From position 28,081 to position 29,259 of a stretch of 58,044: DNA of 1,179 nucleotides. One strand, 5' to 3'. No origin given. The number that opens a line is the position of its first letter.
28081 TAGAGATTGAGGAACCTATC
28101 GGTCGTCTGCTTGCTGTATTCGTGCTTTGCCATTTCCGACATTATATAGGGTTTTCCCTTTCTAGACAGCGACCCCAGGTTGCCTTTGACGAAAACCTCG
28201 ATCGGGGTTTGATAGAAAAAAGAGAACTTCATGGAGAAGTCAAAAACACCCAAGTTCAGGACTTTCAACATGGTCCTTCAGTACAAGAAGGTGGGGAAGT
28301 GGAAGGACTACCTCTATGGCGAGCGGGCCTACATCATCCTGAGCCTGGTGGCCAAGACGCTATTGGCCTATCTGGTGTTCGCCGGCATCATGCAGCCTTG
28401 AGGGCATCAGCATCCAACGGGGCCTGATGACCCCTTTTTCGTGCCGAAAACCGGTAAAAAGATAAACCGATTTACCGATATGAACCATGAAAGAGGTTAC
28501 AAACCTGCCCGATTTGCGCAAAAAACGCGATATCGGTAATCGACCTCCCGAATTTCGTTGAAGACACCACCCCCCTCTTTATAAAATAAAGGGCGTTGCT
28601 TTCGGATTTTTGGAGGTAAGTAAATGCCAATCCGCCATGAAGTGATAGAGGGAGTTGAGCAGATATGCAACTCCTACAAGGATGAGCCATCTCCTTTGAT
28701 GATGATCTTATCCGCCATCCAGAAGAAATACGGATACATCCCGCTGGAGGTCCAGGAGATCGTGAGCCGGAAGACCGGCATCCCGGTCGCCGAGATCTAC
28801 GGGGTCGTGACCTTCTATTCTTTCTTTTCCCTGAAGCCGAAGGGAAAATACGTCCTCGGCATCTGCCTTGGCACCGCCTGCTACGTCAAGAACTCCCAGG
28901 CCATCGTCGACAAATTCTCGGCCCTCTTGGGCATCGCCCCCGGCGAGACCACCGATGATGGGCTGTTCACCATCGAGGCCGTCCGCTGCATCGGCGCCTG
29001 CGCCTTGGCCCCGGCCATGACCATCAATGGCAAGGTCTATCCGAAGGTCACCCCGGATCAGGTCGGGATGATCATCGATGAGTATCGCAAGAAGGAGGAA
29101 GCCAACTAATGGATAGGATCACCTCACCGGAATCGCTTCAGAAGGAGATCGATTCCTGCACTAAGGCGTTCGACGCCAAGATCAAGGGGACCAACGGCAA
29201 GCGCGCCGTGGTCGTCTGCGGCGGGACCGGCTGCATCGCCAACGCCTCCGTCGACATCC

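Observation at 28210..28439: Relic of a heliorhodopsin gene: only the last loop, TM7 with the retinal lysine, and the terminator survive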

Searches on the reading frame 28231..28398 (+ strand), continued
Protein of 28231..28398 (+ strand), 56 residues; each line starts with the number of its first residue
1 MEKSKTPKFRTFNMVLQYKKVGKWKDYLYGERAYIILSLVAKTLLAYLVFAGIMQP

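Call 31: find_encoding_contigs(protein=P0102, flank=10000, max_places=6)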
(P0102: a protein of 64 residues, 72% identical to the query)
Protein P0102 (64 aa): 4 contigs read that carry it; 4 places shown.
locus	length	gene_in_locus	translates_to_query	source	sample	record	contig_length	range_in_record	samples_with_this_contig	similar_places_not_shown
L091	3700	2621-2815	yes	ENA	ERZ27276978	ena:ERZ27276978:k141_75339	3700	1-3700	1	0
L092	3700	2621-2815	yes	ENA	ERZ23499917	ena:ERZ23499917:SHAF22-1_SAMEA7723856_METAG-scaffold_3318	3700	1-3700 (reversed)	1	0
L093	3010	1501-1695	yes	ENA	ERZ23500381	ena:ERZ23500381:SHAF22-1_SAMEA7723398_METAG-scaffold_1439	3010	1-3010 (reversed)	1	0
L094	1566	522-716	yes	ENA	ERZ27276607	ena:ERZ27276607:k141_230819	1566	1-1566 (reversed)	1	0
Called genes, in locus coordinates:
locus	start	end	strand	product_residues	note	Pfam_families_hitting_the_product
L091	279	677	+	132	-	PF00383:dCMP_cyt_deam_1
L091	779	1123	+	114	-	-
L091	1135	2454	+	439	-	PF00174:Oxidored_molyb, PF00801:PKD, PF18911:PKD_4, PF22352:K319L-like_PKD (faint)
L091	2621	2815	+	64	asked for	PF18761:Heliorhodopsin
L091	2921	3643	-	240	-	PF01209:Ubie_methyltran (weak), PF05401:NodS (weak), PF13489:Methyltransf_23, PF13649:Methyltransf_25, PF13847:Methyltransf_31, PF08241:Methyltransf_11, PF08242:Methyltransf_12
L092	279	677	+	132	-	PF00383:dCMP_cyt_deam_1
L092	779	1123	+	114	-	-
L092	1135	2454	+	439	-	PF00174:Oxidored_molyb, PF00801:PKD, PF18911:PKD_4, PF22352:K319L-like_PKD (faint)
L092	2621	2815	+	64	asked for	PF18761:Heliorhodopsin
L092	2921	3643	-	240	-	PF01209:Ubie_methyltran (weak), PF13489:Methyltransf_23, PF13649:Methyltransf_25, PF13847:Methyltransf_31, PF08241:Methyltransf_11, PF08242:Methyltransf_12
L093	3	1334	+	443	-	?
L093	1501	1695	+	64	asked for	PF18761:Heliorhodopsin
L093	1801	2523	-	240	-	PF01209:Ubie_methyltran (weak), PF05401:NodS (weak), PF13489:Methyltransf_23, PF13649:Methyltransf_25, PF13847:Methyltransf_31, PF08241:Methyltransf_11, PF08242:Methyltransf_12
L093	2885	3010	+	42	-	?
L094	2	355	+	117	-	?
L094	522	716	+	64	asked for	PF18761:Heliorhodopsin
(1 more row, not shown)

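Call 33: find_encoding_contigs(protein=P0003, flank=10000, max_places=4)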
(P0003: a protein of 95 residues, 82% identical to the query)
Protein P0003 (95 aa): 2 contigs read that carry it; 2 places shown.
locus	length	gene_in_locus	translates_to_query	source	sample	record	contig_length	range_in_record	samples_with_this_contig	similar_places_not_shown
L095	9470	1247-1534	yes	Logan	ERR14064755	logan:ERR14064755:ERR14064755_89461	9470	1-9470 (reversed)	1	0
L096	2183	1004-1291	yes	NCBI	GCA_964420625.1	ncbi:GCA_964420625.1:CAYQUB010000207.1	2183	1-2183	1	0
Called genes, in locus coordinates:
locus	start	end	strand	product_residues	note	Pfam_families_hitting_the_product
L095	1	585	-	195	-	?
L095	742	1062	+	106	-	PF18761:Heliorhodopsin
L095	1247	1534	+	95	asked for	PF18761:Heliorhodopsin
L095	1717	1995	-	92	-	PF00216:Bac_DNA_binding, PF18291:HU-HIG (weak)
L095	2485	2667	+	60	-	-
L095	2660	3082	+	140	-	PF13241:NAD_binding_7 (weak), PF02254:TrkA_N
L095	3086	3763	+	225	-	PF02254:TrkA_N, PF02080:TrkA_C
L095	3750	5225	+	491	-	PF02386:TrkH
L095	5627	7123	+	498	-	PF13493:DUF4118, PF00512:HisKA, PF02518:HATPase_c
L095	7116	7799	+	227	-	PF00072:Response_reg, PF00486:Trans_reg_C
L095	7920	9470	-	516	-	?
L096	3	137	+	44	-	?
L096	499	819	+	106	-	PF18761:Heliorhodopsin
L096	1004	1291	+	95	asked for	PF18761:Heliorhodopsin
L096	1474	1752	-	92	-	PF00216:Bac_DNA_binding, PF18291:HU-HIG (weak)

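Call 34: find_encoding_contigs(protein=P0054, flank=10000, max_places=5)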
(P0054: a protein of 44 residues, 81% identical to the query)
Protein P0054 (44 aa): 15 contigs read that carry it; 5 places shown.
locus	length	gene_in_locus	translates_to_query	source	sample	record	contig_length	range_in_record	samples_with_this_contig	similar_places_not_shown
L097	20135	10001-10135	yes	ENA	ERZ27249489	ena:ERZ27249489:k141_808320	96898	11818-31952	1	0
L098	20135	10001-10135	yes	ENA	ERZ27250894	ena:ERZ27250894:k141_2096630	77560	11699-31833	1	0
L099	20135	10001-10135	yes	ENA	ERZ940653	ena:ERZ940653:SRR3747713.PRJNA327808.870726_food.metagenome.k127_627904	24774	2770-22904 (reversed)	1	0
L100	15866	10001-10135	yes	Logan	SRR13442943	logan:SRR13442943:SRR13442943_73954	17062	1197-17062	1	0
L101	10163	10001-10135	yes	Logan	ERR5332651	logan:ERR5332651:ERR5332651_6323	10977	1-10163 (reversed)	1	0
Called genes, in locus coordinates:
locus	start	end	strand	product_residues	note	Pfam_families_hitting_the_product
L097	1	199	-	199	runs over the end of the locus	PF00265:TK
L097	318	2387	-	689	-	PF00009:GTP_EFTU, PF09439:SRPRB (weak), PF22042:EF-G_D2, PF03144:GTP_EFTU_D2, PF14492:EFG_III, PF03764:EFG_IV, PF00679:EFG_C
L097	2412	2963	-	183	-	PF13238:AAA_18 (weak)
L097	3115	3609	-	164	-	PF04138:GtrA_DPMS_TM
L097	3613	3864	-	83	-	PF21645:FakA-like_M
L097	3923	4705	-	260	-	PF01553:Acyltransferase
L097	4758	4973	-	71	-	PF12669:FeoB_associated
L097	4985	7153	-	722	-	PF01926:MMR_HSR1, PF02421:FeoB_N, PF07670:Gate, PF07664:FeoB_C, PF07670:Gate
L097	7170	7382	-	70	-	PF04023:FeoA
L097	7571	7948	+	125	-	PF01325:Fe_dep_repress, PF01047:MarR (weak), PF12802:MarR_2 (weak), PF02742:Fe_dep_repr_C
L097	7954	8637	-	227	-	PF16316:DUF4956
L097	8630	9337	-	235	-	PF09359:VTC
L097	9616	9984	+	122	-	PF18761:Heliorhodopsin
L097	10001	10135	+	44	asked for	PF18761:Heliorhodopsin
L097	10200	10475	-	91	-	-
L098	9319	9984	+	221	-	PF18761:Heliorhodopsin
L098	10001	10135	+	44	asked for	PF18761:Heliorhodopsin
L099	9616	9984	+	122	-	PF18761:Heliorhodopsin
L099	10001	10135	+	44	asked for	PF18761:Heliorhodopsin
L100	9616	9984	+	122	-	PF18761:Heliorhodopsin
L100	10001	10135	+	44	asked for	PF18761:Heliorhodopsin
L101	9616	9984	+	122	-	PF18761:Heliorhodopsin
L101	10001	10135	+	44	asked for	PF18761:Heliorhodopsin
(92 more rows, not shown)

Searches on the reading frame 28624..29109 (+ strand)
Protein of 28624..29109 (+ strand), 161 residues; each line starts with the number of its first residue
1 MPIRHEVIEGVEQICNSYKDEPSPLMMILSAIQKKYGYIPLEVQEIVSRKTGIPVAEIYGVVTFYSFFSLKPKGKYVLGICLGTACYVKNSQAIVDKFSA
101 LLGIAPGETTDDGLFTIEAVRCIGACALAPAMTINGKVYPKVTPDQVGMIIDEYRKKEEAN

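Call 3: search_protein_families(library=pfam, proteins=[window:28624-29109:+], max_evalue=1)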
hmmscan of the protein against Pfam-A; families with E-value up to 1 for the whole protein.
window:28624-29109:+ (161 aa): 2 families
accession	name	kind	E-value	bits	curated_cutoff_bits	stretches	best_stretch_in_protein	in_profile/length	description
PF01257.25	2Fe-2S_thioredx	-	1.3e-50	171.4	24.8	1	11-155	1-145/145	Thioredoxin-like [2Fe-2S] ferredoxin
PF14029.11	DUF4244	-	0.21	11.5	27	1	109-130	8-30/54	Protein of unknown function (DUF4244)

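Call 17: find_related_loci(query=window:28624-29109:+, collection=genome_contigs, flank=10000)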
Query window:28624-29109:+ (161 aa) in genome_contigs; peptide patterns used: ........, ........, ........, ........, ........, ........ (x = any residue, [..] = any of these).
600 stretches matched a pattern (row limit reached: there are more); 577 encode a relative of the query (tblastn E <= 1e-3); the best 80 are kept; 80 distinct loci.
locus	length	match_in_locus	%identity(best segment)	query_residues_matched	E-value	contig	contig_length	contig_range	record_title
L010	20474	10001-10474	92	1-158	1e-96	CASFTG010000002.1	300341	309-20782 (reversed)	uncultured bacterium isolate A3_L3_373373_idba_bin.15 genome assembly, contig: A3_L3_373373_idba_bin.15.fa_scaffold_5, w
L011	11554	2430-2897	88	1-156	7e-90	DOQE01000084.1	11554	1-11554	MAG TPA_asm: Bacillota bacterium isolate UBA11541 contig_2336, whole genome shotgun sequence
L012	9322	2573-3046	85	1-158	1e-89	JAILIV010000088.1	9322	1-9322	MAG: Bacilli bacterium isolate RUI159 k141_7691710_flag=0_multi=23.2444_len=9322, whole genome shotgun sequence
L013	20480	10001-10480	83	1-160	2e-88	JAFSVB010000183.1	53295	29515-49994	MAG: Bacilli bacterium isolate RGIG3500 Goat_Rumen.Co__c2174779, whole genome shotgun sequence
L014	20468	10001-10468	85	1-156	4e-88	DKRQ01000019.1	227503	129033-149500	MAG TPA_asm: Bacillales bacterium UBA7278 UBA7278_contig_1327, whole genome shotgun sequence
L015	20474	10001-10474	85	1-158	1e-87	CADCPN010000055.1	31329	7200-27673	MAG: uncultured Erysipelotrichaceae bacterium isolate RUG14861 genome assembly, contig: RUG14861_asm_55, whole genome sh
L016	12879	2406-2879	81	1-158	7e-86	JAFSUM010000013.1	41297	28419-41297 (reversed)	MAG: Bacilli bacterium isolate RGIG3485 Goat_Rumen.Co__c739445, whole genome shotgun sequence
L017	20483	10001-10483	80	1-161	4e-85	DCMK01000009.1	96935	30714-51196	MAG TPA_asm: Bacillales bacterium UBA1624 UBA1624_contig_2547, whole genome shotgun sequence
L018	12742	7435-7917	80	1-161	3e-85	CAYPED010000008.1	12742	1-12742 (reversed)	MAG TPA_asm: uncultured Staphylococcaceae bacterium isolate binchicken_co323_37 genome assembly, contig: NODE_5392_lengt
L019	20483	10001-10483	80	1-161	6e-85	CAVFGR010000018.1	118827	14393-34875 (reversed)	bacterium isolate H07626-L1_cleanbin_000021 genome assembly, contig: Spades_H07626-L1_contig_38, whole genome shotgun se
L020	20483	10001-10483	79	1-161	3e-84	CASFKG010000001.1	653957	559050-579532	uncultured bacterium isolate A73_L2_314314_idba_bin.126 genome assembly, contig: A73_L2_314314_idba_bin.126.fa_scaffold_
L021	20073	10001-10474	78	1-158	2e-84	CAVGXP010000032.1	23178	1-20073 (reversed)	bacterium isolate G02630-L1_cleanbin_000018 genome assembly, contig: Spades_G02630-L1_contig_1050, whole genome shotgun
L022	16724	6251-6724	75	1-158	2e-78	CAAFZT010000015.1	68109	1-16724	MAG TPA_asm: Bacilli bacterium, isolate HGM10921, WGS project CAAFZT010000000 data, contig: SRS475990_118_k119_65533, wh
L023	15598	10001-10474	74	1-158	9e-78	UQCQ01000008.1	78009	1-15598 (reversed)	uncultured Mollicutes bacterium isolate UMGS153 genome assembly, contig: NODE_180_length_78009_cov_5.136196, whole genom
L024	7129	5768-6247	72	1-160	3e-76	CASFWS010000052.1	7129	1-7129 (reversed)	uncultured Firmicutes bacterium isolate B51_L2_308308_idba_bin.44 genome assembly, contig: B51_L2_308308_idba_bin.44.fa_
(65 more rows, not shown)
